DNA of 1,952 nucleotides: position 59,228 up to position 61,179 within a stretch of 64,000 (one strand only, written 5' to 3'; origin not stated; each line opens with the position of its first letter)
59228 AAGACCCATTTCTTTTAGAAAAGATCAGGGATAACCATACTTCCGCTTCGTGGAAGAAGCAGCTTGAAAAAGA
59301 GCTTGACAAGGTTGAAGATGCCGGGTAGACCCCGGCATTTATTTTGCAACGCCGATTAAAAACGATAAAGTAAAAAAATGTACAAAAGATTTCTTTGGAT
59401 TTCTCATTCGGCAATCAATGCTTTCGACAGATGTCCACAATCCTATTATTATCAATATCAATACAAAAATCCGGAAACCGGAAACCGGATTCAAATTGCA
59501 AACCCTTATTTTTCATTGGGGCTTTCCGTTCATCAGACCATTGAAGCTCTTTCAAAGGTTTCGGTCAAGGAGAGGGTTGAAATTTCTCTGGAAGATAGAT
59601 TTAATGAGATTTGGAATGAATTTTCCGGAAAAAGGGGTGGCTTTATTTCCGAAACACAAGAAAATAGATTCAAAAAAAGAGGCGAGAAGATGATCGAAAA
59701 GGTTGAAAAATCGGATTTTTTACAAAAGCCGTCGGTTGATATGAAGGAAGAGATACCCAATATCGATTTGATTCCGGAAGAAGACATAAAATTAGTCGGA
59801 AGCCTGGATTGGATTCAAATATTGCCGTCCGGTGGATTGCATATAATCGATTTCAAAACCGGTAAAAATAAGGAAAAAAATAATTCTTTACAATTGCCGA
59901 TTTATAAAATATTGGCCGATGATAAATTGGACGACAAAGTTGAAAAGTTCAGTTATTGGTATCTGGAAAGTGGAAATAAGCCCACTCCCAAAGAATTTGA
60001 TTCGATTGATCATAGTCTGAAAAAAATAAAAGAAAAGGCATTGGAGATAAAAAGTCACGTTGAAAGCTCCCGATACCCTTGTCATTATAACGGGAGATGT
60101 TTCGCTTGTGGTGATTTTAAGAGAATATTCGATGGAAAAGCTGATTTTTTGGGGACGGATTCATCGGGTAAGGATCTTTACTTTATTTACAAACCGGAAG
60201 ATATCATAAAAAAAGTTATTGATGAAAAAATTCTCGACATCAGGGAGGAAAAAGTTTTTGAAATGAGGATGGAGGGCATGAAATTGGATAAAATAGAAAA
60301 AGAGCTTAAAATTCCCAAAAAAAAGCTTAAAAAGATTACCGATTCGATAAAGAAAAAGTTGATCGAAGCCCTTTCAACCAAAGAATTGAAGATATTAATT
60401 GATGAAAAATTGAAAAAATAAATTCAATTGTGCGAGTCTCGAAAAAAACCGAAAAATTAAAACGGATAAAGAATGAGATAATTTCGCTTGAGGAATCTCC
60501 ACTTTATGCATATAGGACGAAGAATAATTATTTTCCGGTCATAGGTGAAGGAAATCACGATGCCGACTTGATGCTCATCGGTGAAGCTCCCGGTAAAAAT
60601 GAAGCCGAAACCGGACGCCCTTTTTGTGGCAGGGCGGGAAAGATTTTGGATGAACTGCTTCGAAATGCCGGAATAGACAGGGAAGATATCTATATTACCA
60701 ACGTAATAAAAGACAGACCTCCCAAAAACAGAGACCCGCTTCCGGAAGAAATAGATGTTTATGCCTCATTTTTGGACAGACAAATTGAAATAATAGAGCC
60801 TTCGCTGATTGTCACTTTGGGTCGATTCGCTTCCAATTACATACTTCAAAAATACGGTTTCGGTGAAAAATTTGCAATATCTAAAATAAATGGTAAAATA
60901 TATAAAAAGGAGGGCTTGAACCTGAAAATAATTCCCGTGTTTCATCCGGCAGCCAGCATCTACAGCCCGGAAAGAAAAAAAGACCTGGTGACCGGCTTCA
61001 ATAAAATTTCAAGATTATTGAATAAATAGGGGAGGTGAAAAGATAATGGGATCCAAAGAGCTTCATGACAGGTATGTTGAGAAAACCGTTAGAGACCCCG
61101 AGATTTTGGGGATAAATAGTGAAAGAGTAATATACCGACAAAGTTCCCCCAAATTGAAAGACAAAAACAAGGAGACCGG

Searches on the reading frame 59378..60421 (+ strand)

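Call 29: search_protein_families(library=pfam, proteins=[window:59378-60421:+], max_evalue=0.001)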
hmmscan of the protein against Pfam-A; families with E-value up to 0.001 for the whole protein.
window:59378-60421:+ (347 aa): 1 family
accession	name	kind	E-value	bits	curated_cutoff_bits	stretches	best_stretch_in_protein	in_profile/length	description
PF12705.13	PDDEXK_1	-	2.6e-23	83.7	22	1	8-244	2-240/247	PD-(D/E)XK nuclease superfamily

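Call 79: search_protein_families(library=padloc, proteins=[window:59378-60421:+], max_evalue=0.001)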
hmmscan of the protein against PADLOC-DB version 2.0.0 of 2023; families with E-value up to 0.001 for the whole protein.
window:59378-60421:+ (347 aa): 9 families
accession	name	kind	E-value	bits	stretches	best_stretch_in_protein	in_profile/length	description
PDLC00943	Cas4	-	4.6e-09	34.5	1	100-244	33-172/180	CRISPR-associated protein Cas4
PDLC02034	Cas4d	-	1e-08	33.1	1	93-244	30-174/192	-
PDLC01447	Cas4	-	5.4e-08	31.5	1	7-244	4-151/161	"CAS-I,CAS-II,CAS-III,CAS-IV,CAS-V,CAS-VI; acquisition_associated"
PDLC02410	Aga_Cas4-like_Nuc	-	5.5e-07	27.6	1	7-228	2-218/255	Class II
PDLC01250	Cas4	-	6.6e-07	27.8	1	108-244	30-161/168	"CAS-I,CAS-II,CAS-III,CAS-IV,CAS-V,CAS-VI; acquisition_associated"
PDLC01773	Cas4c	-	1.1e-06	26.2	1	94-244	45-187/229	-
PDLC00059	DruK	-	2.6e-05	21.6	1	62-244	58-234/326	PD-(D/E)XK nuclease superfamily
PDLC02035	Cas4d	-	0.00052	17.5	0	133-201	59-126/196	-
PDLC02405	Aga_Cas4-like_Nuc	-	0.00077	16.9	1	135-233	137-231/270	Class II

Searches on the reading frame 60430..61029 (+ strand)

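Call 29: search_protein_families(library=pfam, proteins=[window:60430-61029:+], max_evalue=0.001)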
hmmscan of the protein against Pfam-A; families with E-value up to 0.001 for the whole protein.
window:60430-61029:+ (199 aa): 1 family
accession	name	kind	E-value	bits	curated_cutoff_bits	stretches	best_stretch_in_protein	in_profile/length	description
PF03167.25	UDG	-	2.8e-33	115.4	24.3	1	39-184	2-129/141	Uracil DNA glycosylase superfamily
